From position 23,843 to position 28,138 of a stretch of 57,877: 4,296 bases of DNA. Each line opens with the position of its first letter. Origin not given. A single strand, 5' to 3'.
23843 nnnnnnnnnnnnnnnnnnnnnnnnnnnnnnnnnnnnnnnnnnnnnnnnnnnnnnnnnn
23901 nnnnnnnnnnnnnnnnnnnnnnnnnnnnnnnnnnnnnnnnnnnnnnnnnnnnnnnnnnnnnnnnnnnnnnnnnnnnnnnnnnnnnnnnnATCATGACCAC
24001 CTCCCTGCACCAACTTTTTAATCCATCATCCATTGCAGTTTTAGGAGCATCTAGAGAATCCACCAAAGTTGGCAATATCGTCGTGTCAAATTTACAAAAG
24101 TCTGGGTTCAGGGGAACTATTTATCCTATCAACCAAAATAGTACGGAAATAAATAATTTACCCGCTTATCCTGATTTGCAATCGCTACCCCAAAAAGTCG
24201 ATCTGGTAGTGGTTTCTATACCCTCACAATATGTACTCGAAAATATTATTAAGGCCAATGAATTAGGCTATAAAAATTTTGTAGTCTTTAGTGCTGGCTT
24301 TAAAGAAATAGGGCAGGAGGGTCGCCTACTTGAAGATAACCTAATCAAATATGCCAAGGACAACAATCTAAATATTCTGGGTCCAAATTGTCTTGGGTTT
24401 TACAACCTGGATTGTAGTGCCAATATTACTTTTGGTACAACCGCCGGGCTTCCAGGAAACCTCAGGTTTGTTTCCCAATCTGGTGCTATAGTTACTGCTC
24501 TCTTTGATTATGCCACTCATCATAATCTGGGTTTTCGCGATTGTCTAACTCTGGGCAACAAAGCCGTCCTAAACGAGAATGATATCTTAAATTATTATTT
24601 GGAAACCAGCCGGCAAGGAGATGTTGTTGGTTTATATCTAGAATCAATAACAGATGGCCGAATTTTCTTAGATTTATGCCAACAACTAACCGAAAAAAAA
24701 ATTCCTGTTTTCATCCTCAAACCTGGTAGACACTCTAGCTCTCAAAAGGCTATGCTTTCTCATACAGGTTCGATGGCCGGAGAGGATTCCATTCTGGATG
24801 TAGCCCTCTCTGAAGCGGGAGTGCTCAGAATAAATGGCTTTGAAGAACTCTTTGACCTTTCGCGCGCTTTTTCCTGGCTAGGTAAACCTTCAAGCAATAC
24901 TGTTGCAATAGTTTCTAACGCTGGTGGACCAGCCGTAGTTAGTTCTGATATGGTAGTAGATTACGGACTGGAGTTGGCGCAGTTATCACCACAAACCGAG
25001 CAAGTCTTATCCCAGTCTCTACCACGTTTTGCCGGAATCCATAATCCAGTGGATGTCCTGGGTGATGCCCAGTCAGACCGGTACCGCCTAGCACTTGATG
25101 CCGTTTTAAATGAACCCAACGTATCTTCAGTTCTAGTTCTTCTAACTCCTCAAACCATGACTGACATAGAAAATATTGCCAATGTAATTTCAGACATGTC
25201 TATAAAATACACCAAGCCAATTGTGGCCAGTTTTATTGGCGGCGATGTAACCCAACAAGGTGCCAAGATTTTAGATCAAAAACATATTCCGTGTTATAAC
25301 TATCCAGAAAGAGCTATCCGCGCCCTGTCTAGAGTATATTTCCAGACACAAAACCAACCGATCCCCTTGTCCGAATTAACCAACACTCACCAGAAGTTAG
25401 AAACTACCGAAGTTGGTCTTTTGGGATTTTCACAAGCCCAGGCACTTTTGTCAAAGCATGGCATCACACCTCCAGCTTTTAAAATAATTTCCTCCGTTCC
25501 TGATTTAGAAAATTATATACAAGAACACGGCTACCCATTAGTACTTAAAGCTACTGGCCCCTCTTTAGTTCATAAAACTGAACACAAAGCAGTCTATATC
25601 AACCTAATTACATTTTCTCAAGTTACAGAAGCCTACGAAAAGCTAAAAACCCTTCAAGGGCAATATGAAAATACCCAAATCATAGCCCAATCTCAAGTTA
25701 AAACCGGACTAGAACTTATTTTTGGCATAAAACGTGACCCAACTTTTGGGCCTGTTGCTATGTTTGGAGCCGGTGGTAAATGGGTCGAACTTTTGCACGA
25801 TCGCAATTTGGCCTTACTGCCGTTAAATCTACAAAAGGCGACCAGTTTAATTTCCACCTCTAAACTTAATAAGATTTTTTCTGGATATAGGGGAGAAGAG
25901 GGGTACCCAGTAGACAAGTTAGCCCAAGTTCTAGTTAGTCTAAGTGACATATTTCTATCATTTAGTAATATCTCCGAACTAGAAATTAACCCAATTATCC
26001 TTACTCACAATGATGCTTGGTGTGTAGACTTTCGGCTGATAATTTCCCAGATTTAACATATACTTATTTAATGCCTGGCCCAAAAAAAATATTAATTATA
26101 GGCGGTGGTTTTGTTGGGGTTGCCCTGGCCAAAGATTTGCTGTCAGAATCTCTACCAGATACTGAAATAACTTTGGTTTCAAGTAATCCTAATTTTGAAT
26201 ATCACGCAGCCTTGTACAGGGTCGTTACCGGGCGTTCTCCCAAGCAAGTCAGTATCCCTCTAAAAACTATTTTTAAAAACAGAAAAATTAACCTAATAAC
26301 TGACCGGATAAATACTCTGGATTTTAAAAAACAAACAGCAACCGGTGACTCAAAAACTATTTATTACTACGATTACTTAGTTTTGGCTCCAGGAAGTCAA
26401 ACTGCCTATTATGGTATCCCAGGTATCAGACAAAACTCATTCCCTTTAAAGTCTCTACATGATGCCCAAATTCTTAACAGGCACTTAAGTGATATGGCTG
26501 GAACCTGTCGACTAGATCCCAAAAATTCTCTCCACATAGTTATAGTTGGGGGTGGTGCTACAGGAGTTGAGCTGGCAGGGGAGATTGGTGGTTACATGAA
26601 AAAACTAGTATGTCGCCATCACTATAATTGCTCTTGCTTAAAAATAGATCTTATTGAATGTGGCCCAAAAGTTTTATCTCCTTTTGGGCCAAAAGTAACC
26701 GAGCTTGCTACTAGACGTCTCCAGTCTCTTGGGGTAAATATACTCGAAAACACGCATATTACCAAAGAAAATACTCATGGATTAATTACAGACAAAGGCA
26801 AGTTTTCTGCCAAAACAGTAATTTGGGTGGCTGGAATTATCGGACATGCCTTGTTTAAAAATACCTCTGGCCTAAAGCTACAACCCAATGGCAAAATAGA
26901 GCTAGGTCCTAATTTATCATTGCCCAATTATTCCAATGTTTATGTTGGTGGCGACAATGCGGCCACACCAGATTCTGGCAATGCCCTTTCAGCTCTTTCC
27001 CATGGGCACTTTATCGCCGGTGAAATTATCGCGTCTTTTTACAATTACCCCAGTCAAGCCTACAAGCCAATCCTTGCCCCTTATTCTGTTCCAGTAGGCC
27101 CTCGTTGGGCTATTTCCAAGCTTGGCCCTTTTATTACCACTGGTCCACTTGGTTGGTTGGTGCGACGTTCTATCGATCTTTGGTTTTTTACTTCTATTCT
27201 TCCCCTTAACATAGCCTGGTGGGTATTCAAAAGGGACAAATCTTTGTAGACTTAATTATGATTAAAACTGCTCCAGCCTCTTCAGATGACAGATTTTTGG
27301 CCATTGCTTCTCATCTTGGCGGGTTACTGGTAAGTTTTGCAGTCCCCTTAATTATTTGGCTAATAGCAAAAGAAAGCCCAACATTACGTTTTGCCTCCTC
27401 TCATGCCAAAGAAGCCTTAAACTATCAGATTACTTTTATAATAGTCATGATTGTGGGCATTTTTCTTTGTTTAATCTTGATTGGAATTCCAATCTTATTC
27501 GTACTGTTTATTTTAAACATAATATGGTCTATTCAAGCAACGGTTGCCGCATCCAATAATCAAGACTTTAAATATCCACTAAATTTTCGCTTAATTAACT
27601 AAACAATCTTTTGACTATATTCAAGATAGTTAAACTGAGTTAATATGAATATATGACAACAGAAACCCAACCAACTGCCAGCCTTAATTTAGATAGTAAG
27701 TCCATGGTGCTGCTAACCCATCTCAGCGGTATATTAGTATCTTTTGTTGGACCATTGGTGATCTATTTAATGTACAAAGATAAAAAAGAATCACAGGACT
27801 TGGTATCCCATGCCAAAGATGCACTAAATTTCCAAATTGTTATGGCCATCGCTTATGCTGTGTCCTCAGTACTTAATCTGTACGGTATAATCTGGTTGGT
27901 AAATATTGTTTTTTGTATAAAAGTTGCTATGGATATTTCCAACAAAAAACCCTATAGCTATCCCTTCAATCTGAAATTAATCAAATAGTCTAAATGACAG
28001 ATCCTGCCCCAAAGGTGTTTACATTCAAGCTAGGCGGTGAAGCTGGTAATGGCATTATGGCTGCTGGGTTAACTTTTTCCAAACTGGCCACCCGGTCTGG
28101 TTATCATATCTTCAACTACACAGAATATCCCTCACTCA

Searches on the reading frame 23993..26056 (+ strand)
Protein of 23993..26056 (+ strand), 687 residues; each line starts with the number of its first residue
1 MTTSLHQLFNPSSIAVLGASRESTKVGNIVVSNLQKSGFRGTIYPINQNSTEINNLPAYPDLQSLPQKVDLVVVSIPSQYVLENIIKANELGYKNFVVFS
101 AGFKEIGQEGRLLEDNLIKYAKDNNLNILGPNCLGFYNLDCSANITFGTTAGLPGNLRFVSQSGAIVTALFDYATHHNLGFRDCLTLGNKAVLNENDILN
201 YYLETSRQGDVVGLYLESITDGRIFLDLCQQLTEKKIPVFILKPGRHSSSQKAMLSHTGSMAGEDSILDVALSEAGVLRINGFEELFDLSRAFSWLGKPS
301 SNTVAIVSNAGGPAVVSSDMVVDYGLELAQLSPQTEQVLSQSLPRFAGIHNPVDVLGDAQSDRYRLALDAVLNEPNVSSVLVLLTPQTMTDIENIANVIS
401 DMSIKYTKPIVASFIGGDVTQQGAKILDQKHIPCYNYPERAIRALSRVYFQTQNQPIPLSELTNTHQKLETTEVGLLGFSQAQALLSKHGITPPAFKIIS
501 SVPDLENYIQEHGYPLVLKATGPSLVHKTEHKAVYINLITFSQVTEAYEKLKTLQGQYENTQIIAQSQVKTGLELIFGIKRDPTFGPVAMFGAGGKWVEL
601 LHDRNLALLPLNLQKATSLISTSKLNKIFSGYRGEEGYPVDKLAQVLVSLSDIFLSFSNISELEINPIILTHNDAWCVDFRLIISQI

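Call 17: find_related_loci(query=window:23993-26056:+, collection=genome_contigs, flank=10000)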
Query window:23993-26056:+ (687 aa) in genome_contigs; peptide patterns used: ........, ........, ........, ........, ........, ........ (x = any residue, [..] = any of these).
263 stretches matched a pattern; 1 encode a relative of the query (tblastn E <= 1e-3); 1 distinct loci.
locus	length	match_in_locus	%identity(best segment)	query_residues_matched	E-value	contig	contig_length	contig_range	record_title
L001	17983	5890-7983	37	5-686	1e-149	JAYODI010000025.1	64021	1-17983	MAG: Candidatus Latescibacterota bacterium isolate 139553_S155_metabat_bins_2.tsv.104 NODE_568_length_64021_cov_7.049026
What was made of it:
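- Tried and rejected: The ACD scan found only a Latescibacterota locus at 37% identity, useless for synteny or taxonomy (call 17).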

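Call 45: search_protein_families(library=pfam, proteins=[window:23993-26056:+], max_evalue=0.001)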
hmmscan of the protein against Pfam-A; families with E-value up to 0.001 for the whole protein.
window:23993-26056:+ (687 aa): 5 families
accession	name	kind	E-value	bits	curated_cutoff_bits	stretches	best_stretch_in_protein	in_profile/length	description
PF13549.11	ATP-grasp_5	-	6.1e-50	170.1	27.6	1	475-684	8-221/221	ATP-grasp domain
PF13607.11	Succ_CoA_lig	-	5.2e-40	136.8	27.4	1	154-293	1-138/138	Succinyl-CoA ligase like flavodoxin domain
PF13380.12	CoA_binding_2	-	1.1e-22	81.1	22.8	1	13-137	2-114/116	CoA binding domain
PF19045.5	Ligase_CoA_2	-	1e-13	52.1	23.7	1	304-439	1-141/162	Ligase-CoA domain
PF02629.25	CoA_binding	-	9.9e-11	42.7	22.3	1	11-102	3-97/97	CoA binding domain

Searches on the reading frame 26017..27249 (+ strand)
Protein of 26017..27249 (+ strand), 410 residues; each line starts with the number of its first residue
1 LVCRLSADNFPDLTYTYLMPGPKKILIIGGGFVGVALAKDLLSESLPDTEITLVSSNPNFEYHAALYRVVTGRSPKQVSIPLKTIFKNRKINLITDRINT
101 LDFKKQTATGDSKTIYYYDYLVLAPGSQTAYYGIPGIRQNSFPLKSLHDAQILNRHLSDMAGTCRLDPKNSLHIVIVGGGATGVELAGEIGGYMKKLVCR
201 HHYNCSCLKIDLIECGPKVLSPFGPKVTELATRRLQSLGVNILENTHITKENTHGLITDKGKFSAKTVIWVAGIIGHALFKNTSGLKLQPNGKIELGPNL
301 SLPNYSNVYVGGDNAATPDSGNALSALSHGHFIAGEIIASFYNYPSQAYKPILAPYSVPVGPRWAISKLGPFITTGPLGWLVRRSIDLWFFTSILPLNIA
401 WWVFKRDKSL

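Call 45: search_protein_families(library=pfam, proteins=[window:26017-27249:+], max_evalue=0.001)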
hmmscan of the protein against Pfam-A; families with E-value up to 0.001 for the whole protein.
window:26017-27249:+ (410 aa): 4 families
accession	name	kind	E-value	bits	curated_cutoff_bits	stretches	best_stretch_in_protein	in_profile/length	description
PF07992.20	Pyr_redox_2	-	4.5e-37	128.5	26.1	1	24-318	2-281/291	Pyridine nucleotide-disulphide oxidoreductase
PF00070.33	Pyr_redox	-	1.9e-10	41.5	22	1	173-250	1-65/82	Pyridine nucleotide-disulphide oxidoreductase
PF01266.30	DAO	-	6e-06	26.4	27.9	0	24-61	1-35/353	FAD dependent oxidoreductase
PF13454.12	NAD_binding_9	-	0.00022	21.7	21.8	0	27-58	2-34/155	FAD-NAD(P)-binding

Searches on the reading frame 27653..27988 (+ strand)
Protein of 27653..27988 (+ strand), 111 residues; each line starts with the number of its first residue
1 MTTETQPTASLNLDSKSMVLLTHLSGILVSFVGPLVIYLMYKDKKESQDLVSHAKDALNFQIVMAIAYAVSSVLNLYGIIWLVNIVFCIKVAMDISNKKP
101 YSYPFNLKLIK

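Call 45: search_protein_families(library=pfam, proteins=[window:27653-27988:+], max_evalue=0.001)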
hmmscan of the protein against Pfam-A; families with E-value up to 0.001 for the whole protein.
window:27653-27988:+ (111 aa): 1 family
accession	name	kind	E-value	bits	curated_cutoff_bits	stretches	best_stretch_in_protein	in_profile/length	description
PF09685.15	DUF4870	-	1.4e-21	77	25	1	16-110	2-107/107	Domain of unknown function (DUF4870)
